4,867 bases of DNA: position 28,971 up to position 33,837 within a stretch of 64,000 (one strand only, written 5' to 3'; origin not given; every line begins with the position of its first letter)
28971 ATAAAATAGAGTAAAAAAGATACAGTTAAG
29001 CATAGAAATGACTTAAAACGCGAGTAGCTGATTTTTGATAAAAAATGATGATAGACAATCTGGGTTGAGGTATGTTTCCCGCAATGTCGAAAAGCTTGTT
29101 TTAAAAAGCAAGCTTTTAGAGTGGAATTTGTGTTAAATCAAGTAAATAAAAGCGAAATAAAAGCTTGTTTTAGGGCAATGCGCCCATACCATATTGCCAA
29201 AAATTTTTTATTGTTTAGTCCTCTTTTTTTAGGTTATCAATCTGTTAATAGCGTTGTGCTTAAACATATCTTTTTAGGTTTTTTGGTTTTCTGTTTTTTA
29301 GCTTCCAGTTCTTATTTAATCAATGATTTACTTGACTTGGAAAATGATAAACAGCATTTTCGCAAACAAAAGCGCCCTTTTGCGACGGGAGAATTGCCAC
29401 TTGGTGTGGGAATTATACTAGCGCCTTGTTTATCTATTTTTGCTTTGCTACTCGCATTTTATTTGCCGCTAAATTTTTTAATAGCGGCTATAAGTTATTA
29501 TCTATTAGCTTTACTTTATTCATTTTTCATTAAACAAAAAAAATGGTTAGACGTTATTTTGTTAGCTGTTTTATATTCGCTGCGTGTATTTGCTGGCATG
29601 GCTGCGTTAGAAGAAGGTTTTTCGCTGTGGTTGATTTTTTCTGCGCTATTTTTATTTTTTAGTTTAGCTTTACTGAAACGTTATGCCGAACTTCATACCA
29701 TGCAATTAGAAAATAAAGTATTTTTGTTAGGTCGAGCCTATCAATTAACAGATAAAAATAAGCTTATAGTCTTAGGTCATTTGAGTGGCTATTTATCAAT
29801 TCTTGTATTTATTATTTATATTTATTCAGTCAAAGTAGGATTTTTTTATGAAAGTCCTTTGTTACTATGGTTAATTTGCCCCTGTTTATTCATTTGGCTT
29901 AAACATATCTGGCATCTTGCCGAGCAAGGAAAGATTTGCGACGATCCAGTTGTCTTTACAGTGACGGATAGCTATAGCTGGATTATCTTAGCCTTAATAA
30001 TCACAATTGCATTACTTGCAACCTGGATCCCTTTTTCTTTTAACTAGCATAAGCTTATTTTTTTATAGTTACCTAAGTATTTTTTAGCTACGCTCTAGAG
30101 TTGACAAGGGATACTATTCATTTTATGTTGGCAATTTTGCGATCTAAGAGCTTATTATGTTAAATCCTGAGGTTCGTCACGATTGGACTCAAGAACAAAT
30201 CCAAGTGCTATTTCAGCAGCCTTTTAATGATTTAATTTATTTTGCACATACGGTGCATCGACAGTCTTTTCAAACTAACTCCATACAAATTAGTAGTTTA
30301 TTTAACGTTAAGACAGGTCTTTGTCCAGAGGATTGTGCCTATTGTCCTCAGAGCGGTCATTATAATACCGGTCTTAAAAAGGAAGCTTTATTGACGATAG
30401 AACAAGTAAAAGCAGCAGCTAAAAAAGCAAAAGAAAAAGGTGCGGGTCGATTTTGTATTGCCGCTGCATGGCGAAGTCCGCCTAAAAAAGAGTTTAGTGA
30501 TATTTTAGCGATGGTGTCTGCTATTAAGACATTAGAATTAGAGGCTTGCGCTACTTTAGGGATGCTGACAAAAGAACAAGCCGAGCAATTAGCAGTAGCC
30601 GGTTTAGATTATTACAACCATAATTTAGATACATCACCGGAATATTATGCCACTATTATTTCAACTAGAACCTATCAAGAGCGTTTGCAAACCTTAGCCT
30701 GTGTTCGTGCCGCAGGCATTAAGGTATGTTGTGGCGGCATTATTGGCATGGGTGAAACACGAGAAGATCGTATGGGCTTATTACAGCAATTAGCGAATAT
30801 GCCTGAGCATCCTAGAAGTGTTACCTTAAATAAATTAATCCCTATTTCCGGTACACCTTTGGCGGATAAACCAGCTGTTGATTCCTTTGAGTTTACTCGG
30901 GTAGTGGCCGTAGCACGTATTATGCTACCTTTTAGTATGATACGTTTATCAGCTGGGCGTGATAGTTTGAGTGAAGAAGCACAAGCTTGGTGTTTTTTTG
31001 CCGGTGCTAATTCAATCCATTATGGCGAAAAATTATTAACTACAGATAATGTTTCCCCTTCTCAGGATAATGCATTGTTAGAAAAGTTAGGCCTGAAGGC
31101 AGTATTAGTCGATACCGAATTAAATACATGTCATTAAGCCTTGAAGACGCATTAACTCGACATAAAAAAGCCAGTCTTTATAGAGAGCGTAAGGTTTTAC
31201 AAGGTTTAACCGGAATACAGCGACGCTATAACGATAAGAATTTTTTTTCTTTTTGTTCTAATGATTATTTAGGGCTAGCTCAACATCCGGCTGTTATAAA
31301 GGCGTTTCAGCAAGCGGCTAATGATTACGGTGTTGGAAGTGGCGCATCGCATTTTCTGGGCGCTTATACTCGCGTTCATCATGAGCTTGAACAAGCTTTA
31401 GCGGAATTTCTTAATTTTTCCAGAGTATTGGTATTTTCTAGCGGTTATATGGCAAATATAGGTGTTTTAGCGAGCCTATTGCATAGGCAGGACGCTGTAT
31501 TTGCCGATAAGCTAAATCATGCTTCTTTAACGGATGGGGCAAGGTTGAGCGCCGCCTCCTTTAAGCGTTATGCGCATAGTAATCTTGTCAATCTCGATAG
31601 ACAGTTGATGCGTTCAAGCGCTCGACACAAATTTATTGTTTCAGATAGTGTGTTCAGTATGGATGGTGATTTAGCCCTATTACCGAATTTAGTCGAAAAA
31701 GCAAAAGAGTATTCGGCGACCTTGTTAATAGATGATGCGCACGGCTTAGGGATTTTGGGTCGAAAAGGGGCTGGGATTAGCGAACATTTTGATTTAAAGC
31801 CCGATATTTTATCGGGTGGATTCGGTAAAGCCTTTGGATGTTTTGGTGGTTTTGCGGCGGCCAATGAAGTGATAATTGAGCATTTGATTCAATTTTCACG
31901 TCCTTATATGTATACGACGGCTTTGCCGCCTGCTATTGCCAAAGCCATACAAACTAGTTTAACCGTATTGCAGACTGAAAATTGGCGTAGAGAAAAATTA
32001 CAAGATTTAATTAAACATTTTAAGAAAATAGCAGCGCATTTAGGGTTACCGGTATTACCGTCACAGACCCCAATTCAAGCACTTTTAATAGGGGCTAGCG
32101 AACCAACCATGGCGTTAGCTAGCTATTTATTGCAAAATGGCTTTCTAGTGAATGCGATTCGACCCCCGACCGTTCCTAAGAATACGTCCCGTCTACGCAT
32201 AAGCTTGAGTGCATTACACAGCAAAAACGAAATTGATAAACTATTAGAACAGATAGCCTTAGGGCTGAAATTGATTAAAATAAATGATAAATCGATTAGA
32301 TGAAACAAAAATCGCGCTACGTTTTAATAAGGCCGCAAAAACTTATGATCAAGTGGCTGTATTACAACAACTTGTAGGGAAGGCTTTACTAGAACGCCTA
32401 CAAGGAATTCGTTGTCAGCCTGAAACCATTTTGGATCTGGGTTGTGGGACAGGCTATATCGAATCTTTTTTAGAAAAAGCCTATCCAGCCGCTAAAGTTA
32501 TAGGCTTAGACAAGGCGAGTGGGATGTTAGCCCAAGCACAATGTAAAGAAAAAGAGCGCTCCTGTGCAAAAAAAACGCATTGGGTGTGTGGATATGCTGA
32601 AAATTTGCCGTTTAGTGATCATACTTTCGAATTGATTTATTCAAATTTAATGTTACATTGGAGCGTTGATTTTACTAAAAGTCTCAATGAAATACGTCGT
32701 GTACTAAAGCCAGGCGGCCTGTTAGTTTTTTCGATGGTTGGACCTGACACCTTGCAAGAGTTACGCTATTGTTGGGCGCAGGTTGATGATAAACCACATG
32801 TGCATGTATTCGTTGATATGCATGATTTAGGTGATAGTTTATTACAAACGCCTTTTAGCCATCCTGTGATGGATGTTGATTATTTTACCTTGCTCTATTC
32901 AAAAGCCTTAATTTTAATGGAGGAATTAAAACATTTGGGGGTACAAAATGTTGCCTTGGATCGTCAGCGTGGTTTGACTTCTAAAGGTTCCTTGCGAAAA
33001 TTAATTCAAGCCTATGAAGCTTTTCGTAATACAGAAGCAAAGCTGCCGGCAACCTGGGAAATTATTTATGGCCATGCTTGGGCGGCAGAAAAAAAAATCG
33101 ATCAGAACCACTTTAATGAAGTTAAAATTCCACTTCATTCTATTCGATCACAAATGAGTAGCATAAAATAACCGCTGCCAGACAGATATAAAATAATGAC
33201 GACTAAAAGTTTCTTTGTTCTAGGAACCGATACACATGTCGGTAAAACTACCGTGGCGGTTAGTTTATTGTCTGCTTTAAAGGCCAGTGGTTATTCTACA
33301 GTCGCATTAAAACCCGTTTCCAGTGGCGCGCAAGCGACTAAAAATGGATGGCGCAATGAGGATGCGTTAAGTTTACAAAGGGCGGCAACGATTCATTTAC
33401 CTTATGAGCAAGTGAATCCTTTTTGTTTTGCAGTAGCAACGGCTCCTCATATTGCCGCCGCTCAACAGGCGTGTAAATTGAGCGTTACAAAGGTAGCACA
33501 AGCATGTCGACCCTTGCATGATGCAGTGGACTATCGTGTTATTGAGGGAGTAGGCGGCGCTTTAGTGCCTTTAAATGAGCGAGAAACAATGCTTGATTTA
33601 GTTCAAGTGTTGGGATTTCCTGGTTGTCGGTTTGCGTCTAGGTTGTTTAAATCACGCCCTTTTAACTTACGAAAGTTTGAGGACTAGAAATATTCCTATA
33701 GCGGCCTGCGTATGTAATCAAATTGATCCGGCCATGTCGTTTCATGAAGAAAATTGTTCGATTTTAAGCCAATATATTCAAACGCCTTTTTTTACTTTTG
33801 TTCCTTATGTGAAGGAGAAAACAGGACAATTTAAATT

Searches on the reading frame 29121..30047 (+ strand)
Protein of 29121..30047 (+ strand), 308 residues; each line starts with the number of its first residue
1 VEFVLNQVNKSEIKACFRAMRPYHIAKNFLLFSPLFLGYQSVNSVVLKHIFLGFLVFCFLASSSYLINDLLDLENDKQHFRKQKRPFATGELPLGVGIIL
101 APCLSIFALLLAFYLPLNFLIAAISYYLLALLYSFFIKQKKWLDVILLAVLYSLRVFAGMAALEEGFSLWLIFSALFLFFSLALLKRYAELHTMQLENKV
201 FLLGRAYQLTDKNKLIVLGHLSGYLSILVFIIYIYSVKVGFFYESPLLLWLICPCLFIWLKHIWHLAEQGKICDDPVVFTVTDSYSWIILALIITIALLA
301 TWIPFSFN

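Call 42: search_protein_families(library=pfam, proteins=[window:29121-30047:+], max_evalue=0.01)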
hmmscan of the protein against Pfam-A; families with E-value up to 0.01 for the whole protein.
window:29121-30047:+ (308 aa): 1 family
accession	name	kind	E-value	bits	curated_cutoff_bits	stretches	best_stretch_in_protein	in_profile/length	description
PF01040.23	UbiA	-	9.5e-21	74.6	34.2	1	35-266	9-231/250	UbiA prenyltransferase family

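Call 65: search_protein_families(library=ncbifam, proteins=[window:29121-30047:+], max_evalue=0.00001)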
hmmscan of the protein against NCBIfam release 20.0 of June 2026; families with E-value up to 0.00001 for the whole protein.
window:29121-30047:+ (308 aa): 10 families
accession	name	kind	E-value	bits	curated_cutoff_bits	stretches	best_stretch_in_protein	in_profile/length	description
NF006088.0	PRK08238.1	equivalog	3.5e-94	316.2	351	1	9-302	188-481/482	UbiA family prenyltransferase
NF008978.0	PRK12324.1-4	equivalog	6.7e-35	120.6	207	1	10-197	29-218/322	decaprenyl-phosphate phosphoribosyltransferase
NF008977.0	PRK12324.1-2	equivalog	6.2e-30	104.6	234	1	16-301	5-291/297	decaprenyl-phosphate phosphoribosyltransferase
NF008976.0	PRK12324.1-1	equivalog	9.4e-27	94.2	474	1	8-193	13-202/306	decaprenyl-phosphate phosphoribosyltransferase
NF009523.0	PRK12884.1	equivalog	1.8e-13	50.3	269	1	45-183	34-170/279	prenyltransferase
TIGR01473.1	cyoE_ctaB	equivalog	1e-11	45.2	210.3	1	35-179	23-168/281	heme o synthase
TIGR01474.1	ubiA_proteo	equivalog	4.5e-09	36.2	275.45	1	45-242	37-234/282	4-hydroxybenzoate octaprenyltransferase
NF005742.0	PRK07566.1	equivalog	8.5e-08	31.7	313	1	58-183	76-202/315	chlorophyll synthase ChlG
NF009522.0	PRK12883.1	equivalog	9.5e-08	31.9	353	1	47-164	36-151/279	geranylgeranylglycerol-phosphate geranylgeranyltransferase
NF003348.0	PRK04375.1-1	equivalog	4.1e-07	29.7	285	1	20-180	10-169/292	heme o synthase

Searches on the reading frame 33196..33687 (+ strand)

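Call 42: search_protein_families(library=pfam, proteins=[window:33196-33687:+], max_evalue=0.01)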
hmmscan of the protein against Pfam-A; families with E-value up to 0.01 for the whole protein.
window:33196-33687:+ (163 aa): 3 families
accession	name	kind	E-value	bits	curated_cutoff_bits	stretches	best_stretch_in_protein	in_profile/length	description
PF13500.12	AAA_26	-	2.1e-23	83.7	27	1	5-142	2-130/198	AAA domain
PF01656.29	CbiA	-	2.9e-07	30.9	25.4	1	7-66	2-62/125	CobQ/CobB/MinD/ParA nucleotide binding domain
PF07755.17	DUF1611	-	0.00022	21.1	25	1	3-38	12-47/201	Domain of unknown function (DUF1611_C) P-loop domain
